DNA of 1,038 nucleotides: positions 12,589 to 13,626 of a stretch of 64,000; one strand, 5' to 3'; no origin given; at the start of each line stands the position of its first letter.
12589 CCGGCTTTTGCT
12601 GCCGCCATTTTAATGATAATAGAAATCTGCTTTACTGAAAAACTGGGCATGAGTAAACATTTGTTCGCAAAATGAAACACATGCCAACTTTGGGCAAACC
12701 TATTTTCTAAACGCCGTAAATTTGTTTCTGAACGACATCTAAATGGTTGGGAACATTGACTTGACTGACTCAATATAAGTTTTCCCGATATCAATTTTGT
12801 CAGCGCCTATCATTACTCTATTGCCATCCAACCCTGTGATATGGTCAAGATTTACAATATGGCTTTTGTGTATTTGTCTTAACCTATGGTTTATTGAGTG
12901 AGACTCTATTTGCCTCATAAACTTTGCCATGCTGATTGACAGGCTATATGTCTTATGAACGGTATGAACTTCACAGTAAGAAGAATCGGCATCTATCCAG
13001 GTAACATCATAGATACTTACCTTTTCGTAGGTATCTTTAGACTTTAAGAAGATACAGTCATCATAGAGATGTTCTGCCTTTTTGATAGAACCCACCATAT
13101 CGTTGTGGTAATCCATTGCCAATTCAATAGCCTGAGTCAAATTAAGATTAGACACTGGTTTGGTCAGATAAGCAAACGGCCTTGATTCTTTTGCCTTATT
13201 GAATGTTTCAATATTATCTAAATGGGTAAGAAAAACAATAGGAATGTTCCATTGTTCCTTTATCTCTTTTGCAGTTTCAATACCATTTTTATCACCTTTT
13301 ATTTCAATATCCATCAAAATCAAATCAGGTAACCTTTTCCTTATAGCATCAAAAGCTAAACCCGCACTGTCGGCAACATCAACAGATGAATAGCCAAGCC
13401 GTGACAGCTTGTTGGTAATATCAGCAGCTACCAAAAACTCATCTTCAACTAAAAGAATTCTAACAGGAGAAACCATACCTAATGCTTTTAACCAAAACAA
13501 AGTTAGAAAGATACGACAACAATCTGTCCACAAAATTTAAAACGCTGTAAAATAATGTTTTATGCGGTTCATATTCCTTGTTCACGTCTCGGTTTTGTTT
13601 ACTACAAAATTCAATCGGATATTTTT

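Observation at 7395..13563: Four copies of a 30-nt element with 9-bp direct repeats and a 12-bp spacer (LytTR-box architecture) split the minus-strand gene block into four units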

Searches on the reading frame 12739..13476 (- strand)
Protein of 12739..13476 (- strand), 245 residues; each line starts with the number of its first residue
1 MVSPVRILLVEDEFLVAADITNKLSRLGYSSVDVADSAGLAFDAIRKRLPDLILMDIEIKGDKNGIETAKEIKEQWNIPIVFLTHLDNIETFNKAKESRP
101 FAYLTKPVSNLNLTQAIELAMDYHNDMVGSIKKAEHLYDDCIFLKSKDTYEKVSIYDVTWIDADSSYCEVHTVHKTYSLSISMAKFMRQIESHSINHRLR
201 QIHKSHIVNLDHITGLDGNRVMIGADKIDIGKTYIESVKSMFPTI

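Call 8: search_protein_families(library=pfam, proteins=[window:12739-13476:-], max_evalue=0.01)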
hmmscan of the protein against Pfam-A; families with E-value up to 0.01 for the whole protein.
window:12739-13476:- (245 aa): 3 families
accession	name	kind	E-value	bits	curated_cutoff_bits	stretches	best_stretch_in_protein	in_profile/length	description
PF00072.30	Response_reg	-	1.9e-19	70.3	30.2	1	7-118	1-111/111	Response regulator receiver domain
PF04397.21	LytTR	-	5.5e-10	39.8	22.6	1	151-241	4-96/98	LytTr DNA-binding domain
PF01762.27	Galactosyl_T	-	0.0099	16.1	23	0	126-201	36-113/195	Galactosyltransferase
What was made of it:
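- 12739..13476 (-): Response regulator, REC + LytTR (245 aa). The predicted phospho-acceptor Asp56 is an inference. Pfam Response_reg 1.9e-19, LytTR 5.5e-10 (call 8).
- On LytTR-type operator (AgrA/ComE/PlnC/BlpR class): Pfam LytTR 5.5e-10 for 12739-13476 (call 8).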

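Call 9: find_encoding_contigs(protein=window:12739-13476:-, flank=10000, max_places=10)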
Protein window:12739-13476:- (245 aa): 1 contig read that carries it; 1 place shown.
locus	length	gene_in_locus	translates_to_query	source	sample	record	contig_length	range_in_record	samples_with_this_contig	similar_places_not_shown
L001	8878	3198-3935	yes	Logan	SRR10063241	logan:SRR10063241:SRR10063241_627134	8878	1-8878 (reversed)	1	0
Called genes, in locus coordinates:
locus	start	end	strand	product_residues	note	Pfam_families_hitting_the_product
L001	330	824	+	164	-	PF13620:CarboxypepD_reg (weak)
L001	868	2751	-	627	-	PF00515:TPR_1 (faint), PF07719:TPR_2 (faint), PF13181:TPR_8 (faint), PF13176:TPR_7 (faint), PF13374:TPR_10 (faint), PF13424:TPR_12 (weak), PF07568:HisKA_2, PF02518:HATPase_c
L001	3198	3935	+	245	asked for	PF00072:Response_reg, PF04397:LytTR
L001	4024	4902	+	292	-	-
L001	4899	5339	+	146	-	-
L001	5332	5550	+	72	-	PF12587:DUF3761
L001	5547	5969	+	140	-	PF08239:SH3_3 (weak), PF12587:DUF3761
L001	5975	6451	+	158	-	-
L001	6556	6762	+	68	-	-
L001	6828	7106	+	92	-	PF05154:TM2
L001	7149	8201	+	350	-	PF04313:HSDR_N, PF13588:HSDR_N_2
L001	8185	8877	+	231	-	?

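Call 10: find_related_loci(query=window:12739-13476:-, collection=genome_contigs, flank=10000)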
Query window:12739-13476:- (245 aa) in genome_contigs; peptide patterns used: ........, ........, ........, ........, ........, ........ (x = any residue, [..] = any of these).
532 stretches matched a pattern; 271 encode a relative of the query (tblastn E <= 1e-3); the best 80 are kept; 80 distinct loci.
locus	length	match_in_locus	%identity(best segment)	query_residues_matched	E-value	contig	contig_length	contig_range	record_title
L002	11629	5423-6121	34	2-230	4e-34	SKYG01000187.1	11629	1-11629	MAG: Bacteroidales bacterium isolate CSSed162cmB_281 CSSed16-2cmB-19236, whole genome shotgun sequence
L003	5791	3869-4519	33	2-213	1e-32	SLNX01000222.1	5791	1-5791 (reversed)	MAG: Bacteroidales bacterium isolate CSSed165cm_422 CSSed16-5cm-68006, whole genome shotgun sequence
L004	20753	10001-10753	32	1-240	1e-32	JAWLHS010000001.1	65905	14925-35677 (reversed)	MAG: Bacteroidales bacterium isolate 30dZY2.bin.78 NODE_699_length_65905_cov_5.041486, whole genome shotgun sequence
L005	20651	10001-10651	33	2-213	3e-32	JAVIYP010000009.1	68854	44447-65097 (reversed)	MAG: Bacteroidales bacterium isolate Mx-sat NODE_17_length_68854_cov_2.01857_ID_93, whole genome shotgun sequence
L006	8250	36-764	33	5-240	5e-32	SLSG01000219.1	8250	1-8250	MAG: Bacteroidales bacterium isolate CSSed165cm_597 CSSed16-5cm-36990, whole genome shotgun sequence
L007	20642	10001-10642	33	5-213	6e-32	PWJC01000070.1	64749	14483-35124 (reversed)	MAG: Bacteroidales bacterium isolate CSSed10_131 CS-Sed10-C313, whole genome shotgun sequence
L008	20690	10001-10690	34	5-230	6e-32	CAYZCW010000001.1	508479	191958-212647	MAG TPA_asm: uncultured Bacteroidales bacterium isolate SRP241341_co1_227 genome assembly, contig: NODE_3_length_508479_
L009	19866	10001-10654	32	1-213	9e-32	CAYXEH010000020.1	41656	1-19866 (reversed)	MAG TPA_asm: uncultured Bacteroidales bacterium isolate SRP252850_co1_85 genome assembly, contig: NODE_1417_length_41656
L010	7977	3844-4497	32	1-213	2e-31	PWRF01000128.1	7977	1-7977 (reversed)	MAG: Bacteroidales bacterium isolate CSSed10_80 CS-Sed10-C26815, whole genome shotgun sequence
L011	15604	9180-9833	31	1-213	4e-31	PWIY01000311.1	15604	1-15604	MAG: Bacteroidales bacterium isolate CSSed10_126 CS-Sed10-C7937, whole genome shotgun sequence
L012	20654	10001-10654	31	1-213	3e-30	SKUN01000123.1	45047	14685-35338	MAG: Bacteroidales bacterium isolate CSSed162cmB_104 CSSed16-2cmB-790, whole genome shotgun sequence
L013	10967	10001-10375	49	1-125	4e-30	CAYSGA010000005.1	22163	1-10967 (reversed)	MAG TPA_asm: uncultured Eubacteriales bacterium isolate SRP178699_co1_488 genome assembly, contig: NODE_2756_length_2216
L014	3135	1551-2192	33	5-213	7e-30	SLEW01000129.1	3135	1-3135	MAG: Bacteroidales bacterium isolate CSSed162cmB_594 CSSed16-2cmB-188883, whole genome shotgun sequence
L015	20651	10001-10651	32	2-213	8e-30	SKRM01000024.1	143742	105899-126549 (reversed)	MAG: Bacteroidales bacterium isolate CSSed162cmA_488 CSSed16-2cmA-10, whole genome shotgun sequence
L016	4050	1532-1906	50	1-125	2e-29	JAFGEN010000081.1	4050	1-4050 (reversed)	MAG: Candidatus Aminicenantes bacterium isolate Zod_Metabat.1233 k87_1330698, whole genome shotgun sequence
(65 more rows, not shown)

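Call 12: find_homologous_proteins(query=window:12739-13476:-, max_evalue=1e-20)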
Query window:12739-13476:- (245 aa): 56 proteins with E <= 1e-20 among 534 candidates.
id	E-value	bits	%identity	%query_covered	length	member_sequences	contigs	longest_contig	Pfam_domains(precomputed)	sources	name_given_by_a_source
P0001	3.2e-157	539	100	100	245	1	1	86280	PF04397.22,PF00072.31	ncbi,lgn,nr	ncbi:response regulator [bacterium]|nr:response regulator [bacterium]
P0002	1.4e-38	151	36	95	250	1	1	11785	PF04397.22,PF00072.31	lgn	-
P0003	1.4e-38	151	37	94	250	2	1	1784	PF04397.22,PF00072.31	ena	-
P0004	2.5e-38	150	38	93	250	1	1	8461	PF04397.22,PF00072.31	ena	-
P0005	4.5e-36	143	36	94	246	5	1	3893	PF04397.22,PF00072.31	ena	-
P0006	1.6e-35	141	35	95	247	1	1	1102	PF04397.22,PF00072.31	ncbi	-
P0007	1.6e-34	138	35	97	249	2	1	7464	PF04397.22,PF00072.31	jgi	-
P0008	1.3e-33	135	34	98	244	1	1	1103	PF04397.22,PF00072.31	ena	-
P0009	1.3e-33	135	34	98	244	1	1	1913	PF04397.22,PF00072.31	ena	-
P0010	2.3e-33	134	34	98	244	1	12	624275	PF04397.22,PF00072.31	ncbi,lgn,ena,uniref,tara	ncbi:response regulator [uncultured Maribacter sp.]|uniref:LytR/AlgR family response regulator trans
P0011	6.5e-33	132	41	48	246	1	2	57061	PF00072.31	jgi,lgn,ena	jgi:two-component system, response regulator PdtaR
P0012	7.5e-33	132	35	97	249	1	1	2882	PF04397.22,PF00072.31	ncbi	-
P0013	1.6e-32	131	39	42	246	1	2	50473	PF00072.31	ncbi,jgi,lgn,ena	-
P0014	2.3e-31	127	35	95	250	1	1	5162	PF04397.22,PF00072.31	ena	-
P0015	9.7e-31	125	33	97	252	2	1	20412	PF04397.22,PF00072.31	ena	-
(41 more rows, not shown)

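Call 13: find_encoding_contigs(protein=P0002, flank=10000, max_places=3)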
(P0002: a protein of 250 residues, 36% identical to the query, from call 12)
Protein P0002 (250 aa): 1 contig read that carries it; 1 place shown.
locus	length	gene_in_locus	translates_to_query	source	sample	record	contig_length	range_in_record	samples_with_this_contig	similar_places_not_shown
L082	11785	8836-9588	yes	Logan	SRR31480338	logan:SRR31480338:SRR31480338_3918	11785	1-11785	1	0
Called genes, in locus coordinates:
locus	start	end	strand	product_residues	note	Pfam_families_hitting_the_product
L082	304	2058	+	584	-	PF04371:PAD_porph, PF18962:Por_Secre_tail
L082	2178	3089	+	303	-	PF28533:DUF8429, PF28532:DUF8428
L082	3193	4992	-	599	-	PF00801:PKD, PF18911:PKD_4, PF18962:Por_Secre_tail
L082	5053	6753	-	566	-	PF13229:Beta_helix (weak), PF18962:Por_Secre_tail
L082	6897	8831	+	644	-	PF13432:TPR_16 (faint), PF00515:TPR_1 (faint), PF07719:TPR_2 (faint), PF13181:TPR_8 (faint), PF13374:TPR_10 (faint), PF13424:TPR_12 (weak), PF07568:HisKA_2, PF02518:HATPase_c, +3 more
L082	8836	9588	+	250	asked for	PF00072:Response_reg, PF04397:LytTR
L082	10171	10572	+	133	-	-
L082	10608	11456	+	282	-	PF14534:DUF4440, PF12680:SnoaL_2 (weak)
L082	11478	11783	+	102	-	?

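Call 14: find_encoding_contigs(protein=P0004, flank=10000, max_places=3)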
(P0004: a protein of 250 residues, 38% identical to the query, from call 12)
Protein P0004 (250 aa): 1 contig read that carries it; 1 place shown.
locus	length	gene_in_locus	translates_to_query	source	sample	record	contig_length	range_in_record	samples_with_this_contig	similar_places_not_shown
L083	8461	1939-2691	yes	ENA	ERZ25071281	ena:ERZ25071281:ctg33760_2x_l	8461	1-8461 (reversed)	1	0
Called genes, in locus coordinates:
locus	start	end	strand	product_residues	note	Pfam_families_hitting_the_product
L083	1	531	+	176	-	?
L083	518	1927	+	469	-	PF00884:Sulfatase, PF01663:Phosphodiest (weak), PF16347:SGSH_C (weak)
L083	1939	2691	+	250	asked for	PF00072:Response_reg, PF04397:LytTR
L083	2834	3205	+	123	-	PF00072:Response_reg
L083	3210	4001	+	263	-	PF13374:TPR_10 (faint), PF00515:TPR_1 (faint), PF07719:TPR_2 (faint), PF13424:TPR_12 (weak)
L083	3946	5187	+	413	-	PF13424:TPR_12 (faint), PF07536:HWE_HK (weak), PF07568:HisKA_2, PF02518:HATPase_c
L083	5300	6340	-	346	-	PF17761:DUF1016_N, PF06250:YhcG_C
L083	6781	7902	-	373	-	PF13474:SnoaL_3, PF00211:Guanylate_cyc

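Call 15: find_encoding_contigs(protein=P0015, flank=10000, max_places=3)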
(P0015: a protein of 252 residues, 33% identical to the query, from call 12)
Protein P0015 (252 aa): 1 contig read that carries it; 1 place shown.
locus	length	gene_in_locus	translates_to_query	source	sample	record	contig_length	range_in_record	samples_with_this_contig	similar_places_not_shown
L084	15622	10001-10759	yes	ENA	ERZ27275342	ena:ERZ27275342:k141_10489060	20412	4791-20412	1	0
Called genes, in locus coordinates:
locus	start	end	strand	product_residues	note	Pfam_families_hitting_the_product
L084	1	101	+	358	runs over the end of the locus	PF00730:HhH-GPD, PF14815:NUDIX_4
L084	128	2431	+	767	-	PF22352:K319L-like_PKD (faint), PF13585:CHU_C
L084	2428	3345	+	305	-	PF11751:PorP_SprF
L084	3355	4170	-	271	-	-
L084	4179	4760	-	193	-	PF00625:Guanylate_kin, PF20720:nSTAND3 (faint), PF13238:AAA_18 (weak), PF13671:AAA_33 (faint)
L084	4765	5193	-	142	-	PF02502:LacAB_rpiB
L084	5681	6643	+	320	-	PF02445:NadA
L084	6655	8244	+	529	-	-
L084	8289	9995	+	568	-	PF00989:PAS (faint), PF08448:PAS_4 (faint), PF08447:PAS_3, PF13426:PAS_9, PF07536:HWE_HK (weak), PF07568:HisKA_2, PF13581:HATPase_c_2 (weak), PF02518:HATPase_c, +1 more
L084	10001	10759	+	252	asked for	PF00072:Response_reg, PF04397:LytTR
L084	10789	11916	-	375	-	PF28535:DUF8431, PF03372:Exo_endo_phos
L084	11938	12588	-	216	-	PF02463:SMC_N (faint), PF00005:ABC_tran, PF13304:AAA_21 (faint)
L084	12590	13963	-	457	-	PF00939:Na_sulph_symp, PF03600:CitMHS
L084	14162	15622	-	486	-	?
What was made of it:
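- Tried and rejected: Contexts of three such regulators (L082-L084) had different neighbours (calls 13-15).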

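Call 20: search_protein_families(library=ncbifam, proteins=[window:12739-13476:-], max_evalue=0.01)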
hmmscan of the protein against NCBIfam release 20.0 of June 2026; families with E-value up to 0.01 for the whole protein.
window:12739-13476:- (245 aa): 76 families (the best 25 are shown)
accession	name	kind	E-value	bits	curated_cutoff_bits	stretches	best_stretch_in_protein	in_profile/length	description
NF006623.1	PRK09191.1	subfamily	1.2e-19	71.1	240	1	6-124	139-255/258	PhyR family response regulator anti-anti-sigma factor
NF008677.0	PRK11697.1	equivalog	1.5e-12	47.4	246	1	5-240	2-233/238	two-component system response regulator BtsR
NF009973.0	PRK13435.1-4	equivalog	1.7e-12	47.6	158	1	3-85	7-89/154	response regulator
NF040534.1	resp_reg_YycF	equivalog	2.4e-12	46.6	340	1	6-130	2-124/231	response regulator YycF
NF009971.0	PRK13435.1-2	subfamily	3.5e-12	46.3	151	1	6-119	2-111/141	response regulator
NF045944.1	ResRegRpaBCyano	equivalog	7.1e-12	45.2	330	1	8-121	1-112/229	response regulator transcription factor RpaB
TIGR02154.1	PhoB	equivalog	1.3e-10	40.9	296.2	1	6-118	4-117/226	phosphate regulon transcriptional regulator PhoB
NF007689.0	PRK10365.1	equivalog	1.3e-10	40.7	760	1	5-125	6-125/441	sigma-54-dependent response regulator transcription factor ZraR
NF040689.1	MtrAB_MtrA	equivalog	1.4e-10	40.9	300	1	7-120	1-112/219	MtrAB system response regulator MtrA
NF008378.0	PRK11173.1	equivalog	3.9e-10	39.5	334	1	5-114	4-111/238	two-component system response regulator ArcA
NF041733.1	resp_reg_CseB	equivalog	4.1e-10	39.4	350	1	6-117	2-111/228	two-component system response regulator CseB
TIGR03787.1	marine_sort_RR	equivalog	4.3e-10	39.5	335.7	1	6-119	2-116/227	proteobacterial dedicated sortase system response regulator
NF033120.0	vanR_FM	exception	5.7e-10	39.2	460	1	5-117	4-114/231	vancomycin resistance response regulator transcription factor, VanR-F/VanR-M family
NF007977.0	PRK10701.1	equivalog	1.1e-09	38.1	330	1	6-88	3-83/241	two-component system response regulator RstA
NF011874.0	PRK15347.1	equivalog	1.4e-09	36.6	852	1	5-124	691-813/921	two component system sensor kinase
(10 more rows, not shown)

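Call 36: search_solved_structures(query=window:12739-13476:-, max_evalue=0.001, show_alignments=2)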
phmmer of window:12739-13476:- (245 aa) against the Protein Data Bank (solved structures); distinct sequences matched with E-value up to 0.001: 93 (the best 60 are shown).
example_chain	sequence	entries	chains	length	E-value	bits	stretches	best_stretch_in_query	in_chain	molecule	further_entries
3cg0_A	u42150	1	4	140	3.1e-19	72.8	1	7-121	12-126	Response regulator receiver modulated diguanylate cyclase with PAS/PAC sensor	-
1s8n_A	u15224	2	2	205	1.2e-14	57.8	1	4-126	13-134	putative antiterminator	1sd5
3n0r_A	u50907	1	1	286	2.8e-14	56.6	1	6-124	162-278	Response regulator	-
6wsh_A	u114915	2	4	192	1e-11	48.2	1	6-123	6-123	Response regulator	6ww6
3h5i_A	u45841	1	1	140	1.6e-11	47.6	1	5-126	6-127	Response regulator/sensory box protein/GGDEF domain protein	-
6oec_A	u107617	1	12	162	3e-11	46.7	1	5-125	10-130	Response regulator/sensory box protein/GGDEF domain protein,Spindle pole body component SP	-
9xzo_A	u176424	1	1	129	5.9e-11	45.7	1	6-124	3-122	De novo protein M1X0B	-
2n9u_A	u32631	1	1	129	1.5e-10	44.4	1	5-125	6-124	Response regulator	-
9cb6_A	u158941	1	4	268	1.4e-09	41.2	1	6-123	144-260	Response regulator receiver protein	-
3f6p_A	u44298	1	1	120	1.5e-09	41.2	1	6-115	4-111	Transcriptional regulatory protein yycF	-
2zwm_A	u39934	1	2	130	1.5e-09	41.1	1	6-117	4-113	Transcriptional regulatory protein yycF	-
4g97_A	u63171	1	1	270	2e-09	40.7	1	5-109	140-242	Response regulator receiver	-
5uxw_A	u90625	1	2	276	6.1e-09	39.1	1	6-109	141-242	Sensory transduction regulatory protein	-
4qic_A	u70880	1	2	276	6.2e-09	39.1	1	6-109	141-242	Sensory transduction regulatory protein, Anti-anti-sigma factor PhyR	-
5uxv_A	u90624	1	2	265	6.2e-09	39.1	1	6-109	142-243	Sensory transduction regulatory protein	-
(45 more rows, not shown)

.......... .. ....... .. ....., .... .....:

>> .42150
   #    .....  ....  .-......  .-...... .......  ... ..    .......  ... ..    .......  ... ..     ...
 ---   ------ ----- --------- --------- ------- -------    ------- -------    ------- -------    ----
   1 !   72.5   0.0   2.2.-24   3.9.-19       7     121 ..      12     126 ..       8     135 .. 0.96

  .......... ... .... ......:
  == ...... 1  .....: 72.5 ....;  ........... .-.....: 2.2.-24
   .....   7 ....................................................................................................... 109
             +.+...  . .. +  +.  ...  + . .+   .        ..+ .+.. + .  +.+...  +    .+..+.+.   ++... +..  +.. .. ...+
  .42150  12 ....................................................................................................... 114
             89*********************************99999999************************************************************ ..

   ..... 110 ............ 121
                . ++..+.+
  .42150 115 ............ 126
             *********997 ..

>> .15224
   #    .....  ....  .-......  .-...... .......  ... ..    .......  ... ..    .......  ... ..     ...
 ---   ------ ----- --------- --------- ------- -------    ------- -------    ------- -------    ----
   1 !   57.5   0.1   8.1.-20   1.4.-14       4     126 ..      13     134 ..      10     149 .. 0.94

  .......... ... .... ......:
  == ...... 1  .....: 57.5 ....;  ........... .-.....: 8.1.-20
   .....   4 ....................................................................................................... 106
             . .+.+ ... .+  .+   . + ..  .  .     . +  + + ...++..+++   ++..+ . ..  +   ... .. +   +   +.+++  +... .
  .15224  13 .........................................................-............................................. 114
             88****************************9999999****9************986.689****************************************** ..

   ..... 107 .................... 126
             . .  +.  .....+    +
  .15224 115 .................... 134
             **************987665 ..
